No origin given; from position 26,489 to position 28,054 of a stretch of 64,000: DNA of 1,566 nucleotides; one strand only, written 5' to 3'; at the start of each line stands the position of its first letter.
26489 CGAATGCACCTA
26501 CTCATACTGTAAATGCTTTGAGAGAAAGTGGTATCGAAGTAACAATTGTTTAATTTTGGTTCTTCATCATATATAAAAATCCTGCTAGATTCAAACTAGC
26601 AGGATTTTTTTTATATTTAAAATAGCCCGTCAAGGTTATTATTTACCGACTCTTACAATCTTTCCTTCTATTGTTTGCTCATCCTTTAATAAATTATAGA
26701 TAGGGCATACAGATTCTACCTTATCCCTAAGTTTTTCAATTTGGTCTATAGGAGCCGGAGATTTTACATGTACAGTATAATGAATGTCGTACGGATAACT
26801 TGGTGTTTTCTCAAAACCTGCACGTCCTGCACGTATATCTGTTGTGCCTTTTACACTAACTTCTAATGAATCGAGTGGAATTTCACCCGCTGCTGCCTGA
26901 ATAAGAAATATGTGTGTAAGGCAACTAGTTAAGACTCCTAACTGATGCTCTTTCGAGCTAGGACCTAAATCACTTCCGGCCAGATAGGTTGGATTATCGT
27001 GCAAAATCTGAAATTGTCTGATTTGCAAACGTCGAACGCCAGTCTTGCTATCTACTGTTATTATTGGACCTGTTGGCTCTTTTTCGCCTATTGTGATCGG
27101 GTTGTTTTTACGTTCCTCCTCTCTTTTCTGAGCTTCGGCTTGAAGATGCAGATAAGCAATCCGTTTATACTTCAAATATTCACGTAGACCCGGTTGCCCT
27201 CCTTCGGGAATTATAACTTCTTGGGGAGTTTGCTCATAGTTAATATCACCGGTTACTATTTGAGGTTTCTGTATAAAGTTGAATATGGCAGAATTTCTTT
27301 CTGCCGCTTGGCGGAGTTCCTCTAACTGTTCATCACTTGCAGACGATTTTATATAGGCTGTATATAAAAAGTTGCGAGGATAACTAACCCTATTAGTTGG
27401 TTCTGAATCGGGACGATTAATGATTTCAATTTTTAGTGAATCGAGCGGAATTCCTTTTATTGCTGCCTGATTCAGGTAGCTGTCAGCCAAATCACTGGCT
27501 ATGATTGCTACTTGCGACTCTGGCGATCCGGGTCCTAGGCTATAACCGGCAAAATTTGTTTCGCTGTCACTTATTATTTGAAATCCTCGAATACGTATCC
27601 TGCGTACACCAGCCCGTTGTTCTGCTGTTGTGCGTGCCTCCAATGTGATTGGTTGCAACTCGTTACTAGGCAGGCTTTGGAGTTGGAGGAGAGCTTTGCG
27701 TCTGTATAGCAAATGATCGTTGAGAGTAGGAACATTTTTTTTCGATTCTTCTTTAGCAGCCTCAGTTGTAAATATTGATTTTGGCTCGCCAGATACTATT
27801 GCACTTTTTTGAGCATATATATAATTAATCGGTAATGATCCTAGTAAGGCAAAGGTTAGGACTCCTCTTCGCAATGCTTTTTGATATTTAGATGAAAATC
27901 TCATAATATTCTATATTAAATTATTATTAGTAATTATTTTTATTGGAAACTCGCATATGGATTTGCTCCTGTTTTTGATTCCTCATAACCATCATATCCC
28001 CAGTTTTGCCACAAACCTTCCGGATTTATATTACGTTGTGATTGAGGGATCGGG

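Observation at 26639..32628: SusC/SusD pair whose only cargo gene is a secreted pseudo-dimeric OsmC-like protein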

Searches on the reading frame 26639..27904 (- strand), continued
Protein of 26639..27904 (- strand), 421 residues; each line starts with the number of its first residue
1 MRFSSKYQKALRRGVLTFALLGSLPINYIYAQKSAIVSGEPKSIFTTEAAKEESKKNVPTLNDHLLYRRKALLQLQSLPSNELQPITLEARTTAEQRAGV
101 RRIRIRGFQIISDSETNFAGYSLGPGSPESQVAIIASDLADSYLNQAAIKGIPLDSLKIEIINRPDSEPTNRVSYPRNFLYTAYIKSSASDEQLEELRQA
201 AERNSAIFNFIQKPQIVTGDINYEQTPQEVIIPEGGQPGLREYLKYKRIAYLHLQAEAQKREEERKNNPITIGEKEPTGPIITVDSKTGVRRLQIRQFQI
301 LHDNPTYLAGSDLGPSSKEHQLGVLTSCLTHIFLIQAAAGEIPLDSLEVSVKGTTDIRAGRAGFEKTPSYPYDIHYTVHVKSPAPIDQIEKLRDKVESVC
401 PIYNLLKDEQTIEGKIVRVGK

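Call 50: search_protein_families(library=ncbifam, proteins=[L029:11399-12748:+, L029:10288-11127:+, L029:3793-5403:+, L027:1184-2410:+, L027:3201-4841:+, L027:2435-3334:+, L034:10201-11445:+, L034:11610-12779:-, L025:10160-10975:+, L032:11028-12344:+], max_evalue=1e-8)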
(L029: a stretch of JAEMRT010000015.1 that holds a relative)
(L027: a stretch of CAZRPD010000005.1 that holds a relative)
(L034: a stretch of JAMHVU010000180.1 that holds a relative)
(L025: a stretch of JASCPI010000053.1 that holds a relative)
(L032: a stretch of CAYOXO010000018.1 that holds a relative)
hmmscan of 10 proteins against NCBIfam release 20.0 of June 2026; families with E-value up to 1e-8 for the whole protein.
L029:11399-12748:+ (449 aa): 8 families
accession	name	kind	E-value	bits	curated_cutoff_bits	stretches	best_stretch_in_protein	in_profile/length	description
TIGR03860.1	FMN_nitrolo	subfamily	4e-169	562.9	279.7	1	9-429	1-422/422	NtaA/DmoA family FMN-dependent monooxygenase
TIGR04021.1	LLM_DMSO2_sfnG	equivalog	9.2e-24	84.5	382.95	1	79-290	61-248/350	dimethylsulfone monooxygenase SfnG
TIGR03619.1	F420_Rv2161c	subfamily_domain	2.4e-19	69.9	166.9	1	41-169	2-131/247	TIGR03619 family F420-dependent LLM class oxidoreductase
TIGR03565.1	alk_sulf_monoox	equivalog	5.7e-16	58.5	518.2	1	80-384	54-320/346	FMNH2-dependent alkanesulfonate monooxygenase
TIGR03560.1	F420_Rv1855c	subfamily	1.7e-15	57.5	231.4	1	35-270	11-222/227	TIGR03560 family F420-dependent LLM class oxidoreductase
TIGR03612.1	RutA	equivalog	5e-15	55.8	498.3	1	76-170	62-157/355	pyrimidine utilization protein A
NF001939.1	PRK00719.1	subfamily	4.9e-14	51.9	510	1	81-385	55-321/373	alkanesulfonate monooxygenase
TIGR03571.1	lucif_BA3436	subfamily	6.9e-12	45.2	303.9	1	39-169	33-154/304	TIGR03571 family LLM class oxidoreductase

L029:10288-11127:+ (279 aa): 1 family
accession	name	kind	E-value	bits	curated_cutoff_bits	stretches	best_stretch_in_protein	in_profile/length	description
NF041278.1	CmcJ_NvfI_EfuI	subfamily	1.2e-94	316.8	80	1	13-278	1-263/263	CmcJ/NvfI family oxidoreductase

L029:3793-5403:+ (536 aa): 3 families
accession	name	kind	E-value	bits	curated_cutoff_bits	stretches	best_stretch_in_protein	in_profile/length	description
NF008285.0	PRK11063.1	subfamily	2.7e-66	223.8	374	1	277-532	11-267/271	methionine ABC transporter substrate-binding lipoprotein MetQ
TIGR00363.1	TIGR00363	subfamily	8.8e-65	218.9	228.85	1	281-534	2-256/258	MetQ/NlpA family lipoprotein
NF007364.1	PRK09861.1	equivalog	1.4e-53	182.2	487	1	279-535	14-271/272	lipoprotein NlpA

L027:1184-2410:+ (408 aa): 4 families
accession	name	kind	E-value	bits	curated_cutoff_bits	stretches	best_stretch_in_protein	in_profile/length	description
NF002854.0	PRK03147.1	subfamily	2.1e-19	70.1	170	1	253-380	44-159/176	thiol-disulfide oxidoreductase ResA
TIGR00385.1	dsbE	subfamily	3e-14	53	123.15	1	263-382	53-159/173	DsbE family thiol:disulfide interchange protein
NF047696.1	ThlDiSintTplARhiz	equivalog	2.1e-11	44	230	1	255-371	81-191/219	thiol:disulfide interchange protein TlpA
NF041202.1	StoA_CxxC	exception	1.7e-10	41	210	1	271-379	50-150/163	endospore biogenesis thiol-disulfide oxidoreductase StoA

L027:3201-4841:+ (546 aa): 7 families
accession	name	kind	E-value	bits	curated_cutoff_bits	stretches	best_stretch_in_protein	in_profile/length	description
TIGR03003.1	ectoine_ehuD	equivalog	3.8e-18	66.2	205.2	1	407-532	83-208/212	ectoine/hydroxyectoine ABC transporter permease subunit EhuD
NF007028.0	PRK09494.1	equivalog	9.5e-17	61.6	303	1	315-530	15-210/219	glutamine ABC transporter permease GlnP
NF011680.0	PRK15100.1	equivalog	2.9e-16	60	300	1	314-524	14-199/222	cystine ABC transporter permease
TIGR03004.1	ectoine_ehuC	equivalog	7.2e-15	55.4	196.95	1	315-523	7-193/214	ectoine/hydroxyectoine ABC transporter permease subunit EhuC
NF008337.0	PRK11123.1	equivalog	7.4e-15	55.1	277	1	317-532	9-226/238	arginine ABC transporter permease ArtQ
NF011687.0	PRK15107.1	equivalog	5.8e-14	52.5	318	1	314-533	15-220/224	glutamate/aspartate ABC transporter permease GltK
NF011714.0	PRK15135.1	subfamily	5e-10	39.6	319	1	315-544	9-227/228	histidine ABC transporter permease HisQ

L027:2435-3334:+ (299 aa): 14 families
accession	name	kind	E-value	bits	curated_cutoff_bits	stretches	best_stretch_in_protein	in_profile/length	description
TIGR01096.1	3A0103s03R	subfamily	3.5e-46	157.8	256.35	1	42-279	7-250/250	lysine/arginine/ornithine ABC transporter substrate-binding protein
NF008426.0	PRK11260.1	equivalog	3.8e-41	141.1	312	1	41-281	22-262/266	cystine ABC transporter substrate-binding protein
NF041764.1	ArtI_Ecoli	equivalog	4.4e-27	95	522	1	58-281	19-243/243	arginine ABC transporter substrate-binding protein ArtI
NF041765.1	ArtJ_Ecoli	equivalog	7.2e-26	91.3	510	1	59-280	20-242/243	arginine ABC transporter substrate-binding protein ArtJ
NF007029.0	PRK09495.1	equivalog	1.5e-25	90.5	303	1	81-281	44-245/248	glutamine ABC transporter substrate-binding protein GlnH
NF011583.0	PRK15007.1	subfamily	1.6e-25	89.8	358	1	58-281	19-243/243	arginine ABC transporter substrate-binding protein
NF008063.0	PRK10797.1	subfamily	1.3e-23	83.6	375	1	46-281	25-272/302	glutamate/aspartate ABC transporter substrate-binding protein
TIGR02995.1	ectoine_ehuB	equivalog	2.7e-19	69.5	190.9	1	42-277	13-258/275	ectoine/hydroxyectoine ABC transporter substrate-binding protein EhuB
TIGR04262.1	orph_peri_GRRM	subfamily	4e-19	68.9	190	1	60-284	1-233/257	extracellular substrate binding-like orphan protein GrrP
NF011586.0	PRK15010.1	equivalog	7.6e-17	61.7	440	1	61-278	27-252/260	lysine/arginine/ornithine ABC transporter substrate-binding protein ArgT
NF008885.0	PRK11917.1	equivalog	9.8e-16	58.1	373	1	29-254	8-235/259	bifunctional adhesin/ABC transporter aspartate/glutamate-binding protein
NF011965.0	PRK15437.1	equivalog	5.2e-15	55.7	459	1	62-277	28-251/260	histidine ABC transporter substrate-binding protein HisJ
NF008112.0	PRK10859.1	equivalog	6.8e-13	47.9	354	1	31-281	14-267/483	membrane-bound lytic murein transglycosylase MltF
NF052427.1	StpK7MSMEG_1200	equivalog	2.4e-09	36.2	900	1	52-278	354-584/601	serine/threonine protein kinase StpK7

L034:10201-11445:+ (414 aa): 0 families

L034:11610-12779:- (389 aa): 0 families

L025:10160-10975:+ (271 aa): 0 families

L032:11028-12344:+ (438 aa): 0 families
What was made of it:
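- Proteobacterial loci carry MetQ-type and cystine-type ABC transporter parts, NtaA/DmoA monooxygenases and a ResA/TlpA-like thiol-disulfide oxidoreductase (call 50). In Proteobacterial loci, separate MetQ-type and cystine-type binding proteins are already present (call 50).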

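Call 55: search_solved_structures(query=L007:2861-3898:+, max_evalue=1)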
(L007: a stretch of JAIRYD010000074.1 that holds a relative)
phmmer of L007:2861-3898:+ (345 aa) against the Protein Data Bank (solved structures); distinct sequences matched with E-value up to 1: 1.
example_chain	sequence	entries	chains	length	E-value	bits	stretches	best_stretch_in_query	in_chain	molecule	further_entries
8ods_A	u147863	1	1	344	0.74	12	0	61-94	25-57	Phosphate-binding protein PstS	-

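Call 58: search_protein_families(library=ncbifam, proteins=[L056:8995-9528:+, L040:8908-9543:+, L058:8995-9546:+, L007:2861-3898:+], max_evalue=0.01)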
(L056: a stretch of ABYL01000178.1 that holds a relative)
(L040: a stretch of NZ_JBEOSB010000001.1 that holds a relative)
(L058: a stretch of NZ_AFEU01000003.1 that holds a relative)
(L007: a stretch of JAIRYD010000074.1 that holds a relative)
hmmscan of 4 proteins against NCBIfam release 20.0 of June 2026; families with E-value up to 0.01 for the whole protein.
L056:8995-9528:+ (177 aa): 1 family
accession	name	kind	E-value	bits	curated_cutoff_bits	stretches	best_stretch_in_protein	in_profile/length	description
NF041052.1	OsmC_like_Se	domain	4.9e-13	49.2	95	1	45-171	15-140/144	OsmC-related (seleno)protein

L040:8908-9543:+ (211 aa): 1 family
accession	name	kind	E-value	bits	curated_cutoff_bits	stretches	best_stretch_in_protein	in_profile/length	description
NF041052.1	OsmC_like_Se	domain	3.3e-12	46.5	95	1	75-206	14-144/144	OsmC-related (seleno)protein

L058:8995-9546:+ (183 aa): 1 family
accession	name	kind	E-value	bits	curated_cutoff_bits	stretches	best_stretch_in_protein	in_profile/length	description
NF041052.1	OsmC_like_Se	domain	3.7e-13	49.6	95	1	44-173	14-142/144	OsmC-related (seleno)protein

L007:2861-3898:+ (345 aa): 1 family
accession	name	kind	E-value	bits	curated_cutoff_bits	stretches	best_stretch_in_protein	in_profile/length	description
TIGR00975.1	3a0107s03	equivalog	0.0072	15.4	205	0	301-335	275-309/315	phosphate ABC transporter substrate-binding protein PstS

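Call 59: find_encoding_contigs(protein=P0106, flank=9000, max_places=3)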
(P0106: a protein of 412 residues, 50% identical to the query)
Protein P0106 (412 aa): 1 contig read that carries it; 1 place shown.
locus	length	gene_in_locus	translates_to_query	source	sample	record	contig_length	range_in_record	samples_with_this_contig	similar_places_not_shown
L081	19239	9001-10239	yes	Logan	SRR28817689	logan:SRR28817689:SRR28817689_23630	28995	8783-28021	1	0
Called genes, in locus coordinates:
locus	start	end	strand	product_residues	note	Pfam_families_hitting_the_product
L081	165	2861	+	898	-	-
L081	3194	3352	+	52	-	-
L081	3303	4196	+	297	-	-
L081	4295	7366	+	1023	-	PF13620:CarboxypepD_reg, PF13715:CarbopepD_reg_2, PF07715:Plug, PF00593:TonB_dep_Rec_b-barrel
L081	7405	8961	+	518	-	PF14322:SusD-like_3, PF07980:SusD_RagB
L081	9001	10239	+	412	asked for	PF02566:OsmC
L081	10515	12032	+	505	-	PF14134:DUF4301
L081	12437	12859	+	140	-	-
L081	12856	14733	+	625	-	PF14262:Cthe_2159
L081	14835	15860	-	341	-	PF07396:Porin_O_P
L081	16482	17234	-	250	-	PF03372:Exo_endo_phos, PF14529:Exo_endo_phos_2 (weak)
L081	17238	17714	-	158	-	PF00885:DMRL_synthase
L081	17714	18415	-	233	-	PF13174:TPR_6 (faint), PF13424:TPR_12 (faint), PF09976:TPR_21 (weak), PF07719:TPR_2 (faint), PF13428:TPR_14 (faint), PF25062:ARM_TT21_N (faint), PF13176:TPR_7 (faint)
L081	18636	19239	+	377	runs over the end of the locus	PF02463:SMC_N, PF13175:AAA_15, PF13476:AAA_23, PF13304:AAA_21 (weak)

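Call 60: find_encoding_contigs(protein=P0040, flank=9000, max_places=2)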
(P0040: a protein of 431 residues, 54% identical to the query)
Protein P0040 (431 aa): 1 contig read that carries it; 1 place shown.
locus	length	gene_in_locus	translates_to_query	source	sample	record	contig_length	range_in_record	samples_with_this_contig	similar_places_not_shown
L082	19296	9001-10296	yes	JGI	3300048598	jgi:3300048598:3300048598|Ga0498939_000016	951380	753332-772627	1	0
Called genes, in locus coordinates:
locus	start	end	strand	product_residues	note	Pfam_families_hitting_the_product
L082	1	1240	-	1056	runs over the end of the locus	PF13620:CarboxypepD_reg, PF13715:CarbopepD_reg_2, PF07715:Plug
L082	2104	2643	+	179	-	-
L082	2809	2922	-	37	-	-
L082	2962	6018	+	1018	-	PF13620:CarboxypepD_reg, PF13715:CarbopepD_reg_2, PF07715:Plug, PF00593:TonB_dep_Rec_b-barrel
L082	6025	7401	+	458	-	PF14322:SusD-like_3, PF12771:SusD-like_2 (weak), PF07980:SusD_RagB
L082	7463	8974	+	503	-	PF01546:Peptidase_M20, PF07687:M20_dimer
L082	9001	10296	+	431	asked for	PF02566:OsmC (weak)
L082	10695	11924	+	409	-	PF01053:Cys_Met_Meta_PP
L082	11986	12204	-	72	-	-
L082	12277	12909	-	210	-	PF00325:Crp (faint), PF00027:cNMP_binding, PF13545:HTH_Crp_2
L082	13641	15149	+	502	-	PF00089:Trypsin, PF13365:Trypsin_2, PF00595:PDZ, PF12812:PDZ_1 (faint), PF13180:PDZ_2, PF14685:PDZ_Tricorn (faint), PF17820:PDZ_6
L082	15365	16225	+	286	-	PF00140:Sigma70_r1_2, PF04542:Sigma70_r2, PF04539:Sigma70_r3, PF04545:Sigma70_r4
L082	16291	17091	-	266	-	PF02535:Zip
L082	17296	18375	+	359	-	PF00583:Acetyltransf_1 (faint)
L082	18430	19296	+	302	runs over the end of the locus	PF14378:PAP2_3, PF01569:PAP2 (weak)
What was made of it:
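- L082 reads SusC-SusD-M20-OsmC2-Cys_Met_Meta_PP (call 60).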

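Call 70: search_protein_representatives(protein=window:26639-27904:-)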
Query: 421 residues. Proteins with E-value up to 0.001 (for the whole library): 455; up to 1e-10: 122; up to 1e-30: 26. The best 150 are listed.
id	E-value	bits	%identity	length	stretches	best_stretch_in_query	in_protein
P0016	5.2e-144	496.6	64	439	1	57-418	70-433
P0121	1.4e-91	324.0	55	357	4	313-419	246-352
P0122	4.9e-90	318.9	46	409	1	41-420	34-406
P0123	1.2e-75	271.5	45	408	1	57-418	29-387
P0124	1.0e-73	265.2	46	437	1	59-418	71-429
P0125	7.1e-73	262.4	42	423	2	46-248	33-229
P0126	3.3e-70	253.6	46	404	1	59-418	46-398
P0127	2.6e-62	227.6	45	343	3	282-417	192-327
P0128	6.8e-52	193.3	49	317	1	57-325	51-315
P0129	3.5e-46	174.5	42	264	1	35-261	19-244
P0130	8.4e-46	173.3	54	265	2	234-381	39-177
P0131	1.4e-43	165.9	56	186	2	312-417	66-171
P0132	3.9e-43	164.5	49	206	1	43-213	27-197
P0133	1.6e-42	162.4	52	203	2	288-421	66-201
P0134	3.7e-38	148.1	52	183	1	278-416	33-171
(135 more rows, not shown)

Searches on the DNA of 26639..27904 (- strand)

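Call 42: search_rna_families(sources=[L001, L004, L005, L006, L012, L015, L020, L035], threshold=gathering)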
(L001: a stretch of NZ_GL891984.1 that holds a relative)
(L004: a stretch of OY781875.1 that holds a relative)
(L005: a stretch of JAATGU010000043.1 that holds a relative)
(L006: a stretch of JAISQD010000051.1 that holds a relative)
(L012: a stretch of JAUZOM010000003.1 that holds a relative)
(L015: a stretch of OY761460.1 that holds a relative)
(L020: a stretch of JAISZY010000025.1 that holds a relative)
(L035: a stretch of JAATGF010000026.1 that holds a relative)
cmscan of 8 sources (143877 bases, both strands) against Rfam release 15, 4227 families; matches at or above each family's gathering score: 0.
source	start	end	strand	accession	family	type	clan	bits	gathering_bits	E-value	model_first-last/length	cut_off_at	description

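Call 43: search_rna_families(sources=[L025, L027, L029, L032, L034, L030, L031], threshold=gathering)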
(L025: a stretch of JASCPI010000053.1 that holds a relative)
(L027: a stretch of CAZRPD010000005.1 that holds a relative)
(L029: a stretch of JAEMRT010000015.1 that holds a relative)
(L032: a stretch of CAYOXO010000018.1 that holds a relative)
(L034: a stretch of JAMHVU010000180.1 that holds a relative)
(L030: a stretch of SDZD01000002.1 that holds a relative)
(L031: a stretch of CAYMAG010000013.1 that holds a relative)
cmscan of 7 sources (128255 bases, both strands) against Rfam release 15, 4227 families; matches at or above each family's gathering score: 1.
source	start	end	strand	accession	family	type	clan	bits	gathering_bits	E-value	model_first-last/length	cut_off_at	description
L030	8459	8529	+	RF00005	tRNA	Gene; tRNA;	CL00001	61.8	29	1.1e-10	1-71/71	no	tRNA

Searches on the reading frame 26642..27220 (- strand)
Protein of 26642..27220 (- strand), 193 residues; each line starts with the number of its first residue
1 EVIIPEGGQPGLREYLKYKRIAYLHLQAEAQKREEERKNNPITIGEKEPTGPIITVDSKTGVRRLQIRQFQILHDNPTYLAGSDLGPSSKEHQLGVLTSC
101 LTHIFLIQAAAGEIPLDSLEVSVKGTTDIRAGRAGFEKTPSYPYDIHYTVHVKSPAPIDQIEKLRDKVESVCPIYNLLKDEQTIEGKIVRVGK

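Call 6: search_protein_families(library=pfam, proteins=[window:26642-27220:-], max_evalue=10)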
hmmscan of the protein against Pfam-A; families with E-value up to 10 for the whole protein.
seq(193 aa): 1 family
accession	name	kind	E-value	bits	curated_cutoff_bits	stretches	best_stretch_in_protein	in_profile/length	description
PF02566.24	OsmC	-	3.5e-13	50.2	27.5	1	82-185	1-98/100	OsmC-like protein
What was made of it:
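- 26642..27211 (-): C-terminal OsmC-like half, residues 232-421, carrying the Cys328 (26921-26923) and Cys400 (26705-26707) pair, Arg291 and Glu319. Pfam OsmC 50.2 bits (call 6).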

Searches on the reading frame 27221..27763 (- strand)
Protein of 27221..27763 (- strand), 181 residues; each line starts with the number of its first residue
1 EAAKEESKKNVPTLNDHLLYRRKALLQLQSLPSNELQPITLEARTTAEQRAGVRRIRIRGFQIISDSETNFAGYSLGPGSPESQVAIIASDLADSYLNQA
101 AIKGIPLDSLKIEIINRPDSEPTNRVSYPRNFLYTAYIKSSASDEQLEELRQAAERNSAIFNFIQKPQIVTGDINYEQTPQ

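Call 6: search_protein_families(library=pfam, proteins=[window:27221-27763:-], max_evalue=10)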
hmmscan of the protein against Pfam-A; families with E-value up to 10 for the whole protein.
seq(181 aa): 1 family
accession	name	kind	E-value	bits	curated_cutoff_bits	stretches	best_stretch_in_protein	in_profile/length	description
PF02566.24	OsmC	-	0.0021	18.9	27.5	1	89-167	17-94/100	OsmC-like protein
